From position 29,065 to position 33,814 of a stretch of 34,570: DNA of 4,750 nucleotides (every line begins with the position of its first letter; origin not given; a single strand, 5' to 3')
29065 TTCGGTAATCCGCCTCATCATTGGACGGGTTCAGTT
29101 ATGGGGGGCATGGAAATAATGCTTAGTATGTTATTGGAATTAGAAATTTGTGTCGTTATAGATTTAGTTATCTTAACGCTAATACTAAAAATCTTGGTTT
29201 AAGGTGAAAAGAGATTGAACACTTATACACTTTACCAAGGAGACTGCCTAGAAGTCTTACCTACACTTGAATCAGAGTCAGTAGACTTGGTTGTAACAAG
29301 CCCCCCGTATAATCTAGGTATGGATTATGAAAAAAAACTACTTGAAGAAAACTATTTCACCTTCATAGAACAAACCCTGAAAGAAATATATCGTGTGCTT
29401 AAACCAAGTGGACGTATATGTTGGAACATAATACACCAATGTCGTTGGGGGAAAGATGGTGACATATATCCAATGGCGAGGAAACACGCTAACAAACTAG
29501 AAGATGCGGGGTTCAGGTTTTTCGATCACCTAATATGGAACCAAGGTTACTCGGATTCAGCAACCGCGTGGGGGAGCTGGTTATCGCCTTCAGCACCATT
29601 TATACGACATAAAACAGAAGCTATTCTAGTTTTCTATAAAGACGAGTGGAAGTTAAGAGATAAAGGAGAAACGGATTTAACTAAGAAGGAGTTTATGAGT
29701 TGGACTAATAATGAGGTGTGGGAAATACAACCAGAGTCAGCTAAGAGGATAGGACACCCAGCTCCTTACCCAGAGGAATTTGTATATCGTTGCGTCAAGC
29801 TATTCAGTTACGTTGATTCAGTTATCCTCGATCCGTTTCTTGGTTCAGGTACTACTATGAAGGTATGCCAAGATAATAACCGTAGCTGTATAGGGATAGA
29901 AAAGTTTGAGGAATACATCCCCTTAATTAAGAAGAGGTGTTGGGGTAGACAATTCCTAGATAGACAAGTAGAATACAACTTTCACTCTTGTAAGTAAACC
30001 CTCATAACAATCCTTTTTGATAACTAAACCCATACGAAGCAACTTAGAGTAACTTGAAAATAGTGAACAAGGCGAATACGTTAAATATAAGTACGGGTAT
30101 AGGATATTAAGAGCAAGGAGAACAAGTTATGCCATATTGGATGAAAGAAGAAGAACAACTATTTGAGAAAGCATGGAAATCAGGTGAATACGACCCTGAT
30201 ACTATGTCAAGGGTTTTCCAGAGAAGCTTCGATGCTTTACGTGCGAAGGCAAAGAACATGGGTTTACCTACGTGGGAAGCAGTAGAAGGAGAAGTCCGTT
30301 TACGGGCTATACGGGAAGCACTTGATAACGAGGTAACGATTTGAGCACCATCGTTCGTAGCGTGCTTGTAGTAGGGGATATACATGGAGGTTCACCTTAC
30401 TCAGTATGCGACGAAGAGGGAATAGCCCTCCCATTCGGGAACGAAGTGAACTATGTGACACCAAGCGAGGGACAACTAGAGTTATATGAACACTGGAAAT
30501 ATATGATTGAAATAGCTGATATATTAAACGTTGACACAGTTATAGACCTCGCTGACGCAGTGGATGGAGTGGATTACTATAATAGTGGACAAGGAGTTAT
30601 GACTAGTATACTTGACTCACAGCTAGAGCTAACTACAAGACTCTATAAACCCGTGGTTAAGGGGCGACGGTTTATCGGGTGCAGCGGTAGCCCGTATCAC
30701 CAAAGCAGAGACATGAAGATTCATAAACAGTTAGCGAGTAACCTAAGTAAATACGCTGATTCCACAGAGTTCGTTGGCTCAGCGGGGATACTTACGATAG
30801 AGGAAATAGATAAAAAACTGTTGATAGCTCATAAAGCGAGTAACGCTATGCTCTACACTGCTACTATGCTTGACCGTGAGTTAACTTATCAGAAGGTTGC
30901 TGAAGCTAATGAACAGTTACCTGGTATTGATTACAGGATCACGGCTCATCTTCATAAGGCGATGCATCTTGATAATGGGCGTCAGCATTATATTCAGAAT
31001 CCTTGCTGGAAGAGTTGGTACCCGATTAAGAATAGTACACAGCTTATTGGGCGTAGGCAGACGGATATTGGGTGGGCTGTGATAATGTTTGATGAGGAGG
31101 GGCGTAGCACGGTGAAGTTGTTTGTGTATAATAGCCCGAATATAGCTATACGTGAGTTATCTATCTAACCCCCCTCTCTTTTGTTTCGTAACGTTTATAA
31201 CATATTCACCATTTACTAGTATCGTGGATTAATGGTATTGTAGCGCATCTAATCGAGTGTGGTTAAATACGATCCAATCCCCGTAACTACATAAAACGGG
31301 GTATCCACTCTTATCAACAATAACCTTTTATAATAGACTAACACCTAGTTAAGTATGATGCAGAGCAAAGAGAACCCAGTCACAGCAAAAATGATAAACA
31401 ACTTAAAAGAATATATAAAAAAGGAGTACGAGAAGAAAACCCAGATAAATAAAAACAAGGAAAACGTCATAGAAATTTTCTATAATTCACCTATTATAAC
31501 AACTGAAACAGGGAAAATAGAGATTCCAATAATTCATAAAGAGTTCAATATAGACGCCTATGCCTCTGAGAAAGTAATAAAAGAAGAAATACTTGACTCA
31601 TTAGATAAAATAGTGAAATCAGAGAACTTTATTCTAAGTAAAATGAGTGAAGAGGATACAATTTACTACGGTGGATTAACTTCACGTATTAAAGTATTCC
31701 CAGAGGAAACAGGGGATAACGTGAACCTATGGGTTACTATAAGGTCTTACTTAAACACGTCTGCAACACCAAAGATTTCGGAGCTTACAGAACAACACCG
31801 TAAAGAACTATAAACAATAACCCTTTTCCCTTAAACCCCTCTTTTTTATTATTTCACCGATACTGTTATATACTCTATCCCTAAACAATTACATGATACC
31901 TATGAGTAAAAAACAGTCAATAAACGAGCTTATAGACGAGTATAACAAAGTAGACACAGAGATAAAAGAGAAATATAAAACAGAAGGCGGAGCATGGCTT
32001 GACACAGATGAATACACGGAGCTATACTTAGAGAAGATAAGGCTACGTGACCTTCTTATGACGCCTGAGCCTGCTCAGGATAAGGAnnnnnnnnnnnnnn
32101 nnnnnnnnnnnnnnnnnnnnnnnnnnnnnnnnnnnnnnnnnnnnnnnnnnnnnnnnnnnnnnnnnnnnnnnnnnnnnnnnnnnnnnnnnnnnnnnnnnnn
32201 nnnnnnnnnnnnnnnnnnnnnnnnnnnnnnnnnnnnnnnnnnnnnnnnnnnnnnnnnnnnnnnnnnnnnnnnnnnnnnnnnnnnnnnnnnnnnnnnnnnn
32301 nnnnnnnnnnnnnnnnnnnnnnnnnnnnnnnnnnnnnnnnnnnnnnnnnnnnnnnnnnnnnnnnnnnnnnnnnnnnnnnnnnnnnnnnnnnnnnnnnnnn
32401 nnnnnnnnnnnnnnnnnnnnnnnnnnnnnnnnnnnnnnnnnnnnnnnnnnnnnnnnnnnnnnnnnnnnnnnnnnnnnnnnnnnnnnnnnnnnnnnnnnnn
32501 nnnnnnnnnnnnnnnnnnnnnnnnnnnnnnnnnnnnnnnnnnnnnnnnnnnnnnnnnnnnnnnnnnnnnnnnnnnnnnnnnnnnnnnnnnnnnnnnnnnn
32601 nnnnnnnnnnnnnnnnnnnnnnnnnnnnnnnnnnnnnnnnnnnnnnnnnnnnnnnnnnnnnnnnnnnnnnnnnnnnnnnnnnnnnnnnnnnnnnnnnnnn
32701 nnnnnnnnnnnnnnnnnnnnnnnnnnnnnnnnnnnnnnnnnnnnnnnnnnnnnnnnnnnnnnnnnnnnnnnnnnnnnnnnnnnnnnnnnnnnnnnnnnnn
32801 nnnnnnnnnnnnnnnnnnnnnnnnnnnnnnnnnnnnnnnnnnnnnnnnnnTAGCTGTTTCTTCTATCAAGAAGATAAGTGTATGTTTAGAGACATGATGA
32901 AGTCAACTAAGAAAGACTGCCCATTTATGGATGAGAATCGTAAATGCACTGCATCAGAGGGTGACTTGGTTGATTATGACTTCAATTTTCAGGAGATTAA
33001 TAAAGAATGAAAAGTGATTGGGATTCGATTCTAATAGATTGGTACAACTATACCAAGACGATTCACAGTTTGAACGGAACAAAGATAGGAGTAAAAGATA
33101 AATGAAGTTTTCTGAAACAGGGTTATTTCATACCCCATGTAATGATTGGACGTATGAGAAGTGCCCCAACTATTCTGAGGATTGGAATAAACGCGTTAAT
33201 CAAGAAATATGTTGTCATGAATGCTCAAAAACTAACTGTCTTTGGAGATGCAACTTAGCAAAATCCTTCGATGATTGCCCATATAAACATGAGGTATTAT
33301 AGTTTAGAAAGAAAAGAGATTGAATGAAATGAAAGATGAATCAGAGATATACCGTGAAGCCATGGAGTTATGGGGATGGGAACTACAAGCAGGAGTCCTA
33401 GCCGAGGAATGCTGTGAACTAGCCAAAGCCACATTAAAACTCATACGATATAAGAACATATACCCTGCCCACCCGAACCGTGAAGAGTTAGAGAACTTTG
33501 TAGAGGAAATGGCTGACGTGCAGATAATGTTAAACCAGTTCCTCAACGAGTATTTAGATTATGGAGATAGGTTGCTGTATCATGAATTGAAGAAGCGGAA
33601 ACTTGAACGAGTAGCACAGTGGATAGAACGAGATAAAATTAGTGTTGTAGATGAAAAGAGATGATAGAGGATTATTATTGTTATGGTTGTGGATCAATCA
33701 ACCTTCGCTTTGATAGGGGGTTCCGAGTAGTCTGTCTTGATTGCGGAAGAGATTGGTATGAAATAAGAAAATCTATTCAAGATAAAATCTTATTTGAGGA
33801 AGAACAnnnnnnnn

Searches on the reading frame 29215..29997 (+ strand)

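Call 19: search_protein_families(library=pfam, proteins=[window:29215-29997:+], max_evalue=0.01)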
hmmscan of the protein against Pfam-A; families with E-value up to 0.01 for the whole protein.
window:29215-29997:+ (260 aa): 5 families
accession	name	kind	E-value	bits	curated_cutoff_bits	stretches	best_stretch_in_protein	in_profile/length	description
PF01555.25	N6_N4_Mtase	-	1.1e-44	153.4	26.7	1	23-240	1-221/221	DNA methylase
PF13847.12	Methyltransf_31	-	9.8e-05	22.5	27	1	4-71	56-110/145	Methyltransferase domain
PF01170.24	UPF0020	-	0.0001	22.5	22.3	0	15-70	115-164/197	RMKL-like, methyltransferase domain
PF08241.18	Methyltransf_11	-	0.00013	22.9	21.2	0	48-69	73-94/95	Methyltransferase domain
PF09445.16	Methyltransf_15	-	0.0067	16.5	22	0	5-73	52-118/165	RNA cap guanine-N2 methyltransferase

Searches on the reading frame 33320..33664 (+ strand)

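Call 19: search_protein_families(library=pfam, proteins=[window:33320-33664:+], max_evalue=0.01)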
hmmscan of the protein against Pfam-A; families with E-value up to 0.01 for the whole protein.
window:33320-33664:+ (114 aa): 0 families

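Call 89: search_protein_families(library=phrogs, proteins=[window:33320-33664:+], max_evalue=0.01)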
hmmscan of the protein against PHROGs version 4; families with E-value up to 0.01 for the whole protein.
window:33320-33664:+ (114 aa): 3 families
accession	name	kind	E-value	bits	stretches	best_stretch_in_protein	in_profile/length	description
phrog_2245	-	other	3.9e-20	73.6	1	2-107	116-210/218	nucleoside triphosphate pyrophosphohydrolase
phrog_4856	-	other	1.1e-07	32.7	1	27-102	94-173/195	nucleoside triphosphate pyrophosphohydrolase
phrog_1247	-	other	0.0012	18.9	1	27-69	156-187/444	MazG-like pyrophosphatase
